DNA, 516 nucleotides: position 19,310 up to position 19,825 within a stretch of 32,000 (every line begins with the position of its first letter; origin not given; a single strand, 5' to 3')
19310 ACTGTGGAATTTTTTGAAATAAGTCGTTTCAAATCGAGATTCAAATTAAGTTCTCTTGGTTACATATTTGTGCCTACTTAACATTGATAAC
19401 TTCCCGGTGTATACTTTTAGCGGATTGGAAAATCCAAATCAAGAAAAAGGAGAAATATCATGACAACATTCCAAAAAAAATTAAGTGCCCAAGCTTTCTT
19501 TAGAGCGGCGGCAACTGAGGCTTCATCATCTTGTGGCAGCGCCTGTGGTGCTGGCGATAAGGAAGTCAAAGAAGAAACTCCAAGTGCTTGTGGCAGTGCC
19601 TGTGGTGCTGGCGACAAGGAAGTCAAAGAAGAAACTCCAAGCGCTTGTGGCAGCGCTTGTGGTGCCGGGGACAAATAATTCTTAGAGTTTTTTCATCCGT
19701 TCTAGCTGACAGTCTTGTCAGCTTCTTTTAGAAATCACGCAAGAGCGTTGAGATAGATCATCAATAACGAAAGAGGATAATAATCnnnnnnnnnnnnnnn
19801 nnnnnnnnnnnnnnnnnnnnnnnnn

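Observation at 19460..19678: Multi-module Cys-rich repeat peptide under clear purifying selection: candidate multi-core RiPP precursor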

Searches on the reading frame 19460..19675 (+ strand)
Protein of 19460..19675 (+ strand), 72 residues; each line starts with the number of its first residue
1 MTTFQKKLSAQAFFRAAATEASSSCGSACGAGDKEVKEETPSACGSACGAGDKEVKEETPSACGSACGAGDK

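Call 4: search_protein_families(library=ncbifam, proteins=[window:19460-19675:+], max_evalue=1)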
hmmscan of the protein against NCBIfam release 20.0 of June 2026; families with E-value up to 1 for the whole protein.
window:19460-19675:+ (72 aa): 1 family
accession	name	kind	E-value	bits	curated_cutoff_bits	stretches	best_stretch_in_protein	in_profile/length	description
TIGR04341.1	target_ACGX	subfamily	4.4e-13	49.7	28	2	12-53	17-65/65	ACGX-repeat peptide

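Call 5: search_protein_families(library=pfam, proteins=[window:19460-19675:+], max_evalue=1)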
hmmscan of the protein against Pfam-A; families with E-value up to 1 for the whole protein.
window:19460-19675:+ (72 aa): 1 family
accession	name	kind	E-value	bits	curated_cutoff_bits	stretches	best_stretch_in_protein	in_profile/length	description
PF17916.6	LID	-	0.087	13.4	25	0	41-53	8-20/29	LIM interaction domain (LID)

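Call 41: list_cluster_members(proteins=[window:19460-19675:+, window:22364-23332:+, window:23447-23770:-])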
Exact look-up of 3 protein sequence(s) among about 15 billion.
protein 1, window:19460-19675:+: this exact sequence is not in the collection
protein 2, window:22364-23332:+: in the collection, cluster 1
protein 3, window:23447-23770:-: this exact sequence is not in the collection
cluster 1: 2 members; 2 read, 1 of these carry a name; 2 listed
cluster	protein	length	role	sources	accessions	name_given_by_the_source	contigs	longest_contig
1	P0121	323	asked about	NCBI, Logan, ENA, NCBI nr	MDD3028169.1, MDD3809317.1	MAG: zinc-binding dehydrogenase [Erysipelotrichaceae bacterium] | zinc-binding dehydrogenase [Erysipelotrichaceae bacterium]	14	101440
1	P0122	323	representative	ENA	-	-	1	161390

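Call 64: find_homologous_proteins(query=P0121, max_evalue=1e-20)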
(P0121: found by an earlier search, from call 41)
Query P0121 (323 aa): 5767 proteins with E <= 1e-20 among 8000 candidates; the best 120 are listed.
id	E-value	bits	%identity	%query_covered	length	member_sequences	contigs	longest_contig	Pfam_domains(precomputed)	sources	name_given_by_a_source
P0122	8.6e-205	697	97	100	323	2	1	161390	PF00107.33,PF13602.13,PF08240.18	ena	-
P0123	4.4e-134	465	63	99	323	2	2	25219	PF00107.33,PF13602.13,PF08240.18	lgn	-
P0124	5.4e-132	458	63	99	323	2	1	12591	PF00107.33,PF13602.13,PF08240.18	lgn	-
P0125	2.4e-131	456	63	99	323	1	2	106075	PF00107.33,PF13602.13,PF08240.18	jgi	jgi:NADPH:quinone reductase-like Zn-dependent oxidoreductase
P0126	3.2e-130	452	63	99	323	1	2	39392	PF00107.33,PF13602.13,PF08240.18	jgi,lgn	jgi:NADPH:quinone reductase-like Zn-dependent oxidoreductase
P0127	7.6e-130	451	62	99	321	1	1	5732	PF00107.33,PF13602.13,PF08240.18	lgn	-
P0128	1.2e-129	450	62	99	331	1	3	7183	PF00107.33,PF13602.13,PF08240.18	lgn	-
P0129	7.5e-129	447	62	99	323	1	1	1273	PF00107.33,PF13602.13,PF08240.18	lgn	-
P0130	1.0e-128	447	62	99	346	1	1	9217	PF00107.33,PF13602.13,PF08240.18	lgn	-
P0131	2.5e-128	446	63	99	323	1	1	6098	PF00107.33,PF13602.13,PF08240.18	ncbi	ncbi:MAG: zinc-binding dehydrogenase [Mobilitalea sp.]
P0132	4.8e-128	445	60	99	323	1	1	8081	PF00107.33,PF13602.13,PF08240.18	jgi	-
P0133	6.7e-128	444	62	99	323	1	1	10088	PF00107.33,PF13602.13,PF08240.18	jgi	-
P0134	6.2e-127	441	61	99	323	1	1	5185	PF00107.33,PF13602.13,PF08240.18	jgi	-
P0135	1.3e-126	440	60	99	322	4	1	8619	PF00107.33,PF13602.13,PF08240.18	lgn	-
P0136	2.0e-126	440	61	99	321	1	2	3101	PF00107.33,PF13602.13,PF08240.18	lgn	-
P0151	6.5e-124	431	59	99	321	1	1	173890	PF00107.33,PF13602.13,PF08240.18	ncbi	ncbi:MAG: zinc-binding dehydrogenase [Clostridiaceae bacterium]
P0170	1.3e-121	424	59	100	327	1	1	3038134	PF00107.33,PF13602.13,PF08240.18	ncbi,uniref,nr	ncbi:zinc-binding dehydrogenase [Konateibacter massiliensis]|uniref:zinc-binding dehydrogenase n=1 T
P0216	1.0e-113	398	56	100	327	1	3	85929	PF00107.33,PF13602.13,PF08240.18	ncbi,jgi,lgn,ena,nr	ncbi:MAG TPA: alcohol dehydrogenase [Prolixibacteraceae bacterium]|nr:alcohol dehydrogenase [Prolixi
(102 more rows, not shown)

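Call 65: find_encoding_contigs(protein=P0170, flank=5000, max_places=1)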
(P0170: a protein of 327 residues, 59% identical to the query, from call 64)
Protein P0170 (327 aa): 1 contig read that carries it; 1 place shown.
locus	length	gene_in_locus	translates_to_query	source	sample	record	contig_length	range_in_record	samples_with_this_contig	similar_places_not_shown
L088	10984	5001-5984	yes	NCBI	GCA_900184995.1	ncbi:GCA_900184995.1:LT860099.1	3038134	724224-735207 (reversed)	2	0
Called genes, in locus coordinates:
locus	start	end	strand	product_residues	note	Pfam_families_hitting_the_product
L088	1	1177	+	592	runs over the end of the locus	PF00664:ABC_membrane, PF03193:RsgA_GTPase (faint), PF00005:ABC_tran, PF02463:SMC_N (faint)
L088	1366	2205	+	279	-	-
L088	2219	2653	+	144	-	-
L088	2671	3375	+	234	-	PF18974:DUF5710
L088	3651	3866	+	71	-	PF27855:Target_ACGX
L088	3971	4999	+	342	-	PF04055:Radical_SAM, PF13186:SPASM (weak)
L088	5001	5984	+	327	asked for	PF08240:ADH_N, PF00107:ADH_zinc_N, PF13602:ADH_zinc_N_2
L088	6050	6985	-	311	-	PF03547:Mem_trans (faint)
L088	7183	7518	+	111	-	PF01638:HxlR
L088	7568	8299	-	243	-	PF00392:GntR, PF07702:UTRA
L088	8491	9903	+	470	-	PF00367:PTS_EIIB, PF02378:PTS_EIIC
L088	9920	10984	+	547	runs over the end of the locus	PF00128:Alpha-amylase, PF23915:SusG_C (weak)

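Call 66: find_encoding_contigs(protein=P0151, flank=5000, max_places=1)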
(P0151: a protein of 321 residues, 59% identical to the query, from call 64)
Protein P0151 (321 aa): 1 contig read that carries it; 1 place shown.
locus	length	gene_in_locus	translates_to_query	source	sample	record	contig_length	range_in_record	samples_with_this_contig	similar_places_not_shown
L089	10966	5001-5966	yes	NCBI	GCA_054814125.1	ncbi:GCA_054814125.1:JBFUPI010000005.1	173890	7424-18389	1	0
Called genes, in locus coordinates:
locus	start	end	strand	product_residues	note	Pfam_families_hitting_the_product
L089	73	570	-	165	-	PF00135:COesterase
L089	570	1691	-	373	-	PF00135:COesterase, PF20434:BD-FAE, PF07859:Abhydrolase_3 (weak)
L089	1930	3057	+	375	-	PF02311:AraC_binding, PF07883:Cupin_2 (weak), PF12833:HTH_18, PF00165:HTH_AraC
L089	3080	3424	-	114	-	PF01638:HxlR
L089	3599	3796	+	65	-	PF27855:Target_ACGX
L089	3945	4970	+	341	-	PF04055:Radical_SAM, PF13186:SPASM (weak)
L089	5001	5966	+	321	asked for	PF08240:ADH_N, PF00107:ADH_zinc_N, PF13602:ADH_zinc_N_2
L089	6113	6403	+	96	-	-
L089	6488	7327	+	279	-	-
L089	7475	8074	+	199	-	PF00881:Nitroreductase, PF14512:TM1586_NiRdase (faint)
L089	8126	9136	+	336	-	PF00724:Oxidored_FMN, PF01207:Dus (weak)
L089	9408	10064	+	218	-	PF00528:BPD_transp_1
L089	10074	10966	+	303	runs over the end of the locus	PF04069:OpuAC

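Call 67: find_encoding_contigs(protein=P0216, flank=5000, max_places=1)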
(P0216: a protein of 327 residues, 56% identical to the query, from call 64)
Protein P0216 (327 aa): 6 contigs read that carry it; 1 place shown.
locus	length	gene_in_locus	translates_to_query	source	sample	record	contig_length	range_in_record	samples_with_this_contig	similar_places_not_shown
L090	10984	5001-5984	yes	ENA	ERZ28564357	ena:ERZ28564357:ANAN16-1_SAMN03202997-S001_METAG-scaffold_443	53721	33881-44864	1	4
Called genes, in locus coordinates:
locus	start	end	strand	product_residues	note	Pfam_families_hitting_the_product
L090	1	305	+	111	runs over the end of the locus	PF01022:HTH_5, PF12802:MarR_2, PF12840:HTH_20, PF13412:HTH_24, PF08279:HTH_11 (weak)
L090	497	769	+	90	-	-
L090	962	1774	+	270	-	PF01135:PCMT, PF01209:Ubie_methyltran, PF13489:Methyltransf_23, PF13847:Methyltransf_31, PF08241:Methyltransf_11, PF08242:Methyltransf_12, PF13649:Methyltransf_25, PF20922:Anamorsin_N, +3 more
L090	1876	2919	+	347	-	PF01758:SBF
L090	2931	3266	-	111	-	PF01638:HxlR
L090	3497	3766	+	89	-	PF27855:Target_ACGX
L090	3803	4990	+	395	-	PF04055:Radical_SAM, PF13186:SPASM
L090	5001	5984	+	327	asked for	PF08240:ADH_N, PF00107:ADH_zinc_N, PF13602:ADH_zinc_N_2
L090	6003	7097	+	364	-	PF22842:Pel9A-like_beta_helix (weak), PF13229:Beta_helix (weak)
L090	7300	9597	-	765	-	PF04262:Glu_cys_ligase, PF01071:GARS_A (faint), PF04262:Glu_cys_ligase, PF18419:ATP-grasp_6, PF02655:ATP-grasp_3 (faint), PF08443:RimK, PF14397:ATPgrasp_ST, PF07478:Dala_Dala_lig_C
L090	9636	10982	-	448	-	PF01554:MatE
